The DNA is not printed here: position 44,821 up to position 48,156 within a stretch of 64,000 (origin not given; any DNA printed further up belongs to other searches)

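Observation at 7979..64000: A 56-kb, 25-gene, single-strand mega-PUL whose substrate cannot be read from known enzyme families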

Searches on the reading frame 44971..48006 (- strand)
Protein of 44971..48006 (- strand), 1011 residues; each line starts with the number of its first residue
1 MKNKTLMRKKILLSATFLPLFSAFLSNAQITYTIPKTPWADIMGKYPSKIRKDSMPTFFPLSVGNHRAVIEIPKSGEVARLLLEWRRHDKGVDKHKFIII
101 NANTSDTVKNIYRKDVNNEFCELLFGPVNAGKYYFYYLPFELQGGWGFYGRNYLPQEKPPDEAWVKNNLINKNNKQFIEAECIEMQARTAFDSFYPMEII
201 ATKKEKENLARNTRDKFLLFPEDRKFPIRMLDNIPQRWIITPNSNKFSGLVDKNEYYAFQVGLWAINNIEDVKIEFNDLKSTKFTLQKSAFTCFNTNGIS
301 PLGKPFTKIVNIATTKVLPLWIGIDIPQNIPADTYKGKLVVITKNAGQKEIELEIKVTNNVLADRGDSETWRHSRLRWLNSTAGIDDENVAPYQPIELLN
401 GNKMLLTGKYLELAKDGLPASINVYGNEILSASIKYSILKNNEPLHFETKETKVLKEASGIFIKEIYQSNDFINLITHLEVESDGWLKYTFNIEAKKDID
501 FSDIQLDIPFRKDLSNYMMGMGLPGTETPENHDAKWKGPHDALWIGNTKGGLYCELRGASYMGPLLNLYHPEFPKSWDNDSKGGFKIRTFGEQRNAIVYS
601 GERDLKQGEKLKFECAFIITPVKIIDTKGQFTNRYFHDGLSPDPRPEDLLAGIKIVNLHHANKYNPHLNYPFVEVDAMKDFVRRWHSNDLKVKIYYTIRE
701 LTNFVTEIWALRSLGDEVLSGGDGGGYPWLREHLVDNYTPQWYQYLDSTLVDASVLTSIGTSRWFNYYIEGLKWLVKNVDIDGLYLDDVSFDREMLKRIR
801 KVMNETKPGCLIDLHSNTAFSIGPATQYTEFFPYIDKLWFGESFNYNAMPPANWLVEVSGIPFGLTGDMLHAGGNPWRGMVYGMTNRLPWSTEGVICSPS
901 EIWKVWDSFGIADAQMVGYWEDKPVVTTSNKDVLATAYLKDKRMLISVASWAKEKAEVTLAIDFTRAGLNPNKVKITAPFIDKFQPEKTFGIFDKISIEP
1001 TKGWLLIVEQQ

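Call 5: search_protein_families(library=pfam, proteins=[window:44971-48006:-], max_evalue=0.01)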
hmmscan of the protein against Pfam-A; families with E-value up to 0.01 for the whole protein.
window:44971-48006:- (1011 aa): 2 families
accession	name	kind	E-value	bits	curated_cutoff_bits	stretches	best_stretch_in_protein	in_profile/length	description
PF19543.5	GH123_N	-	0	1225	22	1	60-1009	5-969/969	Glycoside hydrolase 123, N-terminal domain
PF22680.2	Glyco_hydro_123_N_2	-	1e-06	29.1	27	1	308-341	107-140/142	Glycoside hydrolase 123 N-terminal domain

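Call 8: search_solved_structures(query=window:44971-48006:-, max_evalue=1)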
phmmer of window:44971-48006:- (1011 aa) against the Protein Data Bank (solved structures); distinct sequences matched with E-value up to 1: 7.
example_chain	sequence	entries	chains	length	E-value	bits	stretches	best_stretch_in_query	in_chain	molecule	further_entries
3o3x_A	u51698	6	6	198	0.00019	22.5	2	707-745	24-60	gp41-5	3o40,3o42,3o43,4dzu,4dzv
3ma9_A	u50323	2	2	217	0.0057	17.6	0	707-745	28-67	Transmembrane glycoprotein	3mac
2cmr_A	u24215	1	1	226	0.0063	17.5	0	707-745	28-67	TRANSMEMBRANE GLYCOPROTEIN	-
2xra_A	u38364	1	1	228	0.0066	17.4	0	707-745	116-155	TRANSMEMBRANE PROTEIN GP41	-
3p30_A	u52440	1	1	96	0.16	12.9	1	707-748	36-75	HIV-1 gp41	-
1f23_A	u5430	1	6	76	0.51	11.2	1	707-746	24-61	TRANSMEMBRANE GLYCOPROTEIN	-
1d5a_A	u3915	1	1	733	0.63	10.9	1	750-816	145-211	PROTEIN (DNA POLYMERASE)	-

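Call 30: find_homologous_proteins(query=window:44971-48006:-)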
Query window:44971-48006:- (1011 aa): 2270 proteins with E <= 0.001 among 8000 candidates; the best 120 are listed.
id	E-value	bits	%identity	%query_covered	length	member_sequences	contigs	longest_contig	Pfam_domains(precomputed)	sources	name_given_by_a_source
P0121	0.0e+0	2371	100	99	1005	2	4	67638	PF19543.6,PF22680.3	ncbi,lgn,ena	-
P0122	0.0e+0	1639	68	99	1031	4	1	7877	PF19543.6,PF22680.3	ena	-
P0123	0.0e+0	1597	67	99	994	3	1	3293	PF19543.6,PF22680.3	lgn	-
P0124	0.0e+0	1489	62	100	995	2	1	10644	PF19543.6,PF22680.3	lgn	-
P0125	0.0e+0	1476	61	99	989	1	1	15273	PF19543.6,PF22680.3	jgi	jgi:hypothetical protein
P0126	0.0e+0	1468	62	99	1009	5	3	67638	PF19543.6,PF22680.3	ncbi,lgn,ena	-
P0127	0.0e+0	1442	60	99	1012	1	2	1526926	PF19543.6,PF22680.3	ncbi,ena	-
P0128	0.0e+0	1417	59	99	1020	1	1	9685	PF19543.6,PF22680.3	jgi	jgi:hypothetical protein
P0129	0.0e+0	1412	60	97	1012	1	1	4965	PF19543.6,PF22680.3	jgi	jgi:hypothetical protein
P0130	0.0e+0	1410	60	97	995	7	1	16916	PF19543.6,PF22680.3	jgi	jgi:hypothetical protein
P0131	0.0e+0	1407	59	99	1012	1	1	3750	PF19543.6,PF22680.3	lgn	-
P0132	0.0e+0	1404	57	100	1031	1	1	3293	PF19543.6,PF22680.3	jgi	jgi:hypothetical protein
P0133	0.0e+0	1403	58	99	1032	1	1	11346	PF19543.6,PF22680.3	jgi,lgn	-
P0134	0.0e+0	1401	59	99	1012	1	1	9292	PF19543.6,PF22680.3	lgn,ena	-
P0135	0.0e+0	1396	58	100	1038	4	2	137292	PF19543.6,PF22680.3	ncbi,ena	-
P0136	0.0e+0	1393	58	97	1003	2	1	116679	PF19543.6,PF22680.3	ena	-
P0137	0.0e+0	1384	59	99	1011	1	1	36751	PF19543.6,PF22680.3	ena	-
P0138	0.0e+0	1384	59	99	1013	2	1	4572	PF19543.6,PF22680.3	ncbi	-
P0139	0.0e+0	1377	58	97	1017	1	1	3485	PF19543.6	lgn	-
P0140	0.0e+0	1369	55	99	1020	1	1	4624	PF19543.6,PF22680.3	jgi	jgi:hypothetical protein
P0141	0.0e+0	1351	57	99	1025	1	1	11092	PF19543.6,PF22680.3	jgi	jgi:hypothetical protein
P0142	0.0e+0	1325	57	99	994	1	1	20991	PF19543.6,PF22680.3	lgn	-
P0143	0.0e+0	1320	58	94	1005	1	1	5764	PF19543.6,PF22680.3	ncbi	-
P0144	0.0e+0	1318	57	99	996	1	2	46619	PF19543.6,PF22680.3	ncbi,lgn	-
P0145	0.0e+0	1318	59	94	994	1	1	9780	PF19543.6,PF22680.3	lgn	-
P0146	0.0e+0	1315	55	100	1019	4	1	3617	PF19543.6,PF22680.3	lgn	-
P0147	0.0e+0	1313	57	99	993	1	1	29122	PF19543.6,PF22680.3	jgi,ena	-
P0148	0.0e+0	1312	58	94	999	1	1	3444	PF19543.6,PF22680.3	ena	-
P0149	0.0e+0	1307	57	97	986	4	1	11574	PF19543.6,PF22680.3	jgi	jgi:hypothetical protein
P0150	0.0e+0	1307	57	94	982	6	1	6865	PF19543.6,PF22680.3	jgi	-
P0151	0.0e+0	1306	57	98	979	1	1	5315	PF19543.6,PF22680.3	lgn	-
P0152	0.0e+0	1305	58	94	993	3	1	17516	PF19543.6,PF22680.3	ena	-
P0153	0.0e+0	1304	56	99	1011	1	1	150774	PF19543.6,PF22680.3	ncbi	-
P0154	0.0e+0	1299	55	97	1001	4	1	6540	PF19543.6,PF22680.3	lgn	-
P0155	0.0e+0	1299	56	99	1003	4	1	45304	PF19543.6,PF22680.3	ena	-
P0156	0.0e+0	1296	55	99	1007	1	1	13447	PF19543.6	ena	-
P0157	0.0e+0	1295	56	99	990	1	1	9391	PF19543.6,PF22680.3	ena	-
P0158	0.0e+0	1292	54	99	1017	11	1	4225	PF19543.6,PF22680.3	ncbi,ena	-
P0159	0.0e+0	1292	56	99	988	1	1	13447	PF19543.6,PF22680.3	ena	-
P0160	0.0e+0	1287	56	100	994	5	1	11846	PF19543.6,PF22680.3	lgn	-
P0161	0.0e+0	1283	56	97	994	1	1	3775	PF19543.6,PF22680.3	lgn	-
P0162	0.0e+0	1277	57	94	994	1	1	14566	PF19543.6,PF22680.3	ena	-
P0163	0.0e+0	1277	54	100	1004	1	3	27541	PF19543.6,PF22680.3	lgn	-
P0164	0.0e+0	1276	54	99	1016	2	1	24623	PF19543.6,PF22680.3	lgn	-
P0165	0.0e+0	1269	54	99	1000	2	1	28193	PF19543.6,PF22680.3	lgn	-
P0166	0.0e+0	1267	53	99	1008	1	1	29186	PF19543.6,PF22680.3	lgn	-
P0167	0.0e+0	1257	54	99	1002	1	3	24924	PF19543.6,PF22680.3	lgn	-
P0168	0.0e+0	1256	53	99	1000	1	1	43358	PF19543.6,PF22680.3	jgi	jgi:hypothetical protein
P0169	0.0e+0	1252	54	99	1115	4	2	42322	PF19543.6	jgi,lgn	jgi:hypothetical protein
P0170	0.0e+0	1251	54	99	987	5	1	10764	PF19543.6,PF22680.3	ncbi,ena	-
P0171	0.0e+0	1251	54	99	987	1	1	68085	PF19543.6,PF22680.3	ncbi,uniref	ncbi:glycoside hydrolase domain-containing protein [Snuella lapsa]|uniref:DUF6067 family protein n=1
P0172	0.0e+0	1250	53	100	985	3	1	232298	PF19543.6,PF22680.3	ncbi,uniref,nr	ncbi:glycoside hydrolase domain-containing protein [Aestuariivivens marinum]|uniref:glycoside hydrol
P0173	0.0e+0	1243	53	100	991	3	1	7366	PF19543.6,PF22680.3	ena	-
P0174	0.0e+0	1241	54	98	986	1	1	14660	PF19543.6,PF22680.3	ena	-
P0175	0.0e+0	1240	54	98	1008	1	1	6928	PF19543.6,PF22680.3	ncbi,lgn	-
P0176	0.0e+0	1240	53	99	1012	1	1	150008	PF19543.6,PF22680.3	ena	-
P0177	0.0e+0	1238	53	100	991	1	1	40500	PF19543.6,PF22680.3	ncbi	-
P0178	0.0e+0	1237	53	99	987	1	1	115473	PF19543.6,PF22680.3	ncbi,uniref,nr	ncbi:glycoside hydrolase domain-containing protein [Snuella sedimenti]|uniref:Glycoside hydrolase 12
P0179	0.0e+0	1233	54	98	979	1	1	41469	PF19543.6,PF22680.3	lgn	-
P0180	0.0e+0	1233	54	100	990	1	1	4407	PF19543.6,PF22680.3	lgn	-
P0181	0.0e+0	1232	53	99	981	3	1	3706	PF19543.6,PF22680.3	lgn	-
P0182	0.0e+0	1230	55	94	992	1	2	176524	PF19543.6,PF22680.3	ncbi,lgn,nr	ncbi:MAG: DUF6067 family protein [Bacteroidales bacterium]|nr:DUF6067 family protein [Bacteroidales 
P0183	0.0e+0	1229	53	98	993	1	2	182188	PF19543.6,PF22680.3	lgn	-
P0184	0.0e+0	1227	52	99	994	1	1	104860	PF19543.6,PF22680.3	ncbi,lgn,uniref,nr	ncbi:hypothetical protein HCG49_14950 [Arenibacter sp. 6A1]|uniref:glycoside hydrolase domain-contai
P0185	0.0e+0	1227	53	100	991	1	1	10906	PF19543.6,PF22680.3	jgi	jgi:hypothetical protein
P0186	0.0e+0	1225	53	97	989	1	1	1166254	PF19543.6,PF22680.3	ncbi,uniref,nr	ncbi:glycoside hydrolase domain-containing protein [Echinicola shivajiensis]|uniref:glycoside hydrol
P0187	0.0e+0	1225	54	99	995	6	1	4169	PF19543.6,PF22680.3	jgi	-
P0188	0.0e+0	1224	54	94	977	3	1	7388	PF19543.6,PF22680.3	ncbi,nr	ncbi:MAG: hypothetical protein DRI73_00340 [Bacteroidetes bacterium]|nr:MAG: hypothetical protein DR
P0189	0.0e+0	1223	53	99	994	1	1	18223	PF19543.6,PF22680.3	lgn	-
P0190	0.0e+0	1222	53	97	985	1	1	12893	PF19543.6,PF22680.3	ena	-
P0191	0.0e+0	1221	54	95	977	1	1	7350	PF19543.6,PF22680.3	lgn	-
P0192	0.0e+0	1221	52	98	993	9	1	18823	PF19543.6,PF22680.3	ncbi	-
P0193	0.0e+0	1221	51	99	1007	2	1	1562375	PF19543.6,PF22680.3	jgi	-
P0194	0.0e+0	1219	54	94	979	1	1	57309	PF19543.6,PF22680.3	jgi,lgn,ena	-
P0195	0.0e+0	1219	54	94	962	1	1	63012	PF19543.6,PF22680.3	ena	-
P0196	0.0e+0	1219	55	94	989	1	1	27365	PF19543.6,PF22680.3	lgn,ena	-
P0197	0.0e+0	1219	54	97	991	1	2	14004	PF19543.6,PF22680.3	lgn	-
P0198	0.0e+0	1215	56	94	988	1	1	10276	PF19543.6,PF22680.3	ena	-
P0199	0.0e+0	1215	53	97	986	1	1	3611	PF19543.6,PF22680.3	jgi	-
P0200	0.0e+0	1215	52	99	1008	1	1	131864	PF19543.6,PF22680.3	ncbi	-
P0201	0.0e+0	1215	54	94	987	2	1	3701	PF19543.6,PF22680.3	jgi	jgi:hypothetical protein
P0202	0.0e+0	1214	52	99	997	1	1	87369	PF19543.6,PF22680.3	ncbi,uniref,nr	ncbi:DUF6067 family protein [Cellulophaga sp. F20128]|uniref:glycoside hydrolase domain-containing p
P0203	0.0e+0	1213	54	94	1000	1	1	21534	PF19543.6,PF22680.3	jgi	jgi:hypothetical protein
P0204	0.0e+0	1213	51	99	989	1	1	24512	PF19543.6,PF22680.3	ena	-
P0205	0.0e+0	1213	52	98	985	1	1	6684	PF19543.6,PF22680.3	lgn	-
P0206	0.0e+0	1212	52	99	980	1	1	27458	PF19543.6,PF22680.3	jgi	jgi:hypothetical protein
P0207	0.0e+0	1212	55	94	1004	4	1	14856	PF19543.6,PF22680.3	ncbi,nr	ncbi:MAG TPA: glycoside hydrolase domain-containing protein [Draconibacterium sp.]|nr:glycoside hydr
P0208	0.0e+0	1210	53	94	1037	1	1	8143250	PF19543.6,PF22680.3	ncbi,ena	-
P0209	0.0e+0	1210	53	98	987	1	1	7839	PF19543.6,PF22680.3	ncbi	-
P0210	0.0e+0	1210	52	97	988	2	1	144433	PF19543.6,PF22680.3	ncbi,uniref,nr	ncbi:hypothetical protein KEM09_14820 [Carboxylicivirga mesophila]|uniref:Glycoside hydrolase 123-li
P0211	0.0e+0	1209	53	96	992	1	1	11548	PF19543.6,PF22680.3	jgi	jgi:hypothetical protein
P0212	0.0e+0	1209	52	98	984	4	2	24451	PF19543.6,PF22680.3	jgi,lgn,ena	jgi:hypothetical protein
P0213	0.0e+0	1208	53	95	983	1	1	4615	PF19543.6,PF22680.3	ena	-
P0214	0.0e+0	1207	53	98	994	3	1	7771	PF19543.6,PF22680.3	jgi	jgi:hypothetical protein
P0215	0.0e+0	1207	54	98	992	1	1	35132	PF19543.6,PF22680.3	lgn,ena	-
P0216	0.0e+0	1206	53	94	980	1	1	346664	PF19543.6,PF22680.3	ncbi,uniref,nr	ncbi:DUF6067 family protein [Prolixibacteraceae bacterium Z1-6]|uniref:DUF6067 family protein n=1 Ta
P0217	0.0e+0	1206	53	98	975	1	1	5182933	PF19543.6,PF22680.3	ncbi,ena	-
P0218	0.0e+0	1205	52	99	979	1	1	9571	PF19543.6,PF22680.3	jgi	-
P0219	0.0e+0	1205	52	98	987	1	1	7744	PF19543.6,PF22680.3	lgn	-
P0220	0.0e+0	1205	53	99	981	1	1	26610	PF19543.6,PF22680.3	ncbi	-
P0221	0.0e+0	1204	53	97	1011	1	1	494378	PF19543.6,PF22680.3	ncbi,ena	-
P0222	0.0e+0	1202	53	99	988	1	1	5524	PF19543.6,PF22680.3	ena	-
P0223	0.0e+0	1201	55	94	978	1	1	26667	PF19543.6,PF22680.3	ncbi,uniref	uniref:glycoside hydrolase domain-containing protein n=1 Tax=uncultured Draconibacterium sp. TaxID=1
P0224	0.0e+0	1201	53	95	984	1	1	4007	PF19543.6,PF22680.3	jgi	jgi:hypothetical protein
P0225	0.0e+0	1200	52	98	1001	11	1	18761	PF19543.6,PF22680.3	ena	-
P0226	0.0e+0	1200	54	97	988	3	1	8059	PF19543.6,PF22680.3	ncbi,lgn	-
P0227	0.0e+0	1200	51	99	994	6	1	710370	PF19543.6,PF22680.3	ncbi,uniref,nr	ncbi:hypothetical protein EHW67_09095 [Arenibacter aquaticus]|uniref:Glycoside hydrolase 123-like N-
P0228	0.0e+0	1200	52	99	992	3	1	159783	PF19543.6,PF22680.3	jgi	jgi:Glycoside hydrolase 123, N-terminal domain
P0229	0.0e+0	1199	52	100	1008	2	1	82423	PF19543.6,PF22680.3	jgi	jgi:hypothetical protein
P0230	0.0e+0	1199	53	99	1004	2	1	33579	PF19543.6,PF22680.3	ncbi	-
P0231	0.0e+0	1198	54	95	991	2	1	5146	PF19543.6,PF22680.3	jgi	jgi:hypothetical protein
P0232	0.0e+0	1198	52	99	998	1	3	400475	PF19543.6,PF22680.3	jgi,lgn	jgi:hypothetical protein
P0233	0.0e+0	1198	52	97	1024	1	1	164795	PF19543.6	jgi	jgi:hypothetical protein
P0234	0.0e+0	1198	52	99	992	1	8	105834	PF19543.6,PF22680.3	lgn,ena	-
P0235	0.0e+0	1197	53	95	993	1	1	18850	PF19543.6,PF22680.3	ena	-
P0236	0.0e+0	1196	52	98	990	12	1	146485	PF19543.6,PF22680.3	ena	-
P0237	0.0e+0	1196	53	97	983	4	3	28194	PF19543.6,PF22680.3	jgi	jgi:hypothetical protein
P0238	0.0e+0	1195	52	99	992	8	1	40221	PF19543.6,PF22680.3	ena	-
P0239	0.0e+0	1195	52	97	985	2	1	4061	PF19543.6,PF22680.3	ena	-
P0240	0.0e+0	1195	52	97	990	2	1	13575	PF19543.6,PF22680.3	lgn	-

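Call 36: find_encoding_contigs(protein=P0172, flank=10000, max_places=2)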
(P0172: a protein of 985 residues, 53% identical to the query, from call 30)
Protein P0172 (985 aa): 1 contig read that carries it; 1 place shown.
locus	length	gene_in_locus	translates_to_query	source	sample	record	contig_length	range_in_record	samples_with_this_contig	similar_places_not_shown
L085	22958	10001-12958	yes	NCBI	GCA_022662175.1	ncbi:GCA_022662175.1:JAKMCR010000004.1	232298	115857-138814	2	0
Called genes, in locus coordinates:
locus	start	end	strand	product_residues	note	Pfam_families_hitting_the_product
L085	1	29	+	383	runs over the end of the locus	PF04773:FecR, PF16344:FecR_C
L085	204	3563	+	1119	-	PF13620:CarboxypepD_reg, PF13715:CarbopepD_reg_2, PF07715:Plug, PF00593:TonB_dep_Rec_b-barrel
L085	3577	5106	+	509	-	PF14322:SusD-like_3, PF12771:SusD-like_2 (weak), PF07980:SusD_RagB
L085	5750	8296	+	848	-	PF12971:NAGLU_N, PF05089:NAGLU, PF12972:NAGLU_C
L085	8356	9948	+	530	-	PF00150:Cellulase, PF02449:Glyco_hydro_42 (faint), PF00150:Cellulase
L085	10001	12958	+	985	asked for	PF19543:GH123_N, PF22680:Glyco_hydro_123_N_2 (faint)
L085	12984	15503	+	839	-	PF18961:DUF5703_N, PF22124:Glyco_hydro_95_cat, PF03632:Glyco_hydro_65m (weak), PF21307:Glyco_hydro_95_C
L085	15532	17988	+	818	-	PF14498:Glyco_hyd_65N_2, PF22124:Glyco_hydro_95_cat, PF21307:Glyco_hydro_95_C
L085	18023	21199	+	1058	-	PF02837:Glyco_hydro_2_N, PF22666:Glyco_hydro_2_N2 (weak), PF00703:Glyco_hydro_2, PF02836:Glyco_hydro_2_C, PF16353:LacZ_4, PF02929:Bgal_small_N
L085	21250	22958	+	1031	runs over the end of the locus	PF17128:DUF5107, PF07719:TPR_2 (faint), PF13428:TPR_14 (faint), PF13432:TPR_16 (faint), PF14559:TPR_19 (faint)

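Call 37: find_encoding_contigs(protein=P0186, flank=10000, max_places=2)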
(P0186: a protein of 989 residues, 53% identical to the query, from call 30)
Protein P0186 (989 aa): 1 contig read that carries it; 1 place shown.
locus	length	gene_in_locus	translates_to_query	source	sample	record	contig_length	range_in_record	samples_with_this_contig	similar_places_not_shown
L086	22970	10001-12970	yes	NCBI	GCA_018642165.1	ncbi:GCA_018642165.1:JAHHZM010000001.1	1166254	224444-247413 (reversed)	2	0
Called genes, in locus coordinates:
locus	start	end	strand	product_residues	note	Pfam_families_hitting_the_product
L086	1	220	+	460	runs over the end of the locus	PF12905:Glyco_hydro_101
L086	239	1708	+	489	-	PF12905:Glyco_hydro_101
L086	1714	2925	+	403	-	PF16656:Pur_ac_phosph_N (weak), PF00149:Metallophos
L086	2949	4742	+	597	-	PF12708:Pect-lyase_RHGA_epim (faint), PF13229:Beta_helix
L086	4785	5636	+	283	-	PF03372:Exo_endo_phos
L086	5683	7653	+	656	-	PF14508:GH97_N, PF10566:Glyco_hydro_97, PF14509:GH97_C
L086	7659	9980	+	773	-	PF01301:Glyco_hydro_35, PF02449:Glyco_hydro_42 (weak), PF10435:BetaGal_dom2 (weak)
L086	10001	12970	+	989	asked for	PF19543:GH123_N, PF22680:Glyco_hydro_123_N_2 (weak)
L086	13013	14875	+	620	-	PF05048:NosD (faint), PF23763:Beta-barrel_GLAA-B_I, PF23764:Beta-barrel_GLAA-B_II, PF13229:Beta_helix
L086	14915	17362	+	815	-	PF14498:Glyco_hyd_65N_2, PF22124:Glyco_hydro_95_cat, PF21307:Glyco_hydro_95_C (weak)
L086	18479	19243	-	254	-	PF08220:HTH_DeoR, PF08279:HTH_11, PF00455:DeoRC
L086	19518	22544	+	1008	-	PF13620:CarboxypepD_reg, PF13715:CarbopepD_reg_2, PF07715:Plug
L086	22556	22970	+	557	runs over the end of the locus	PF14322:SusD-like_3, PF07980:SusD_RagB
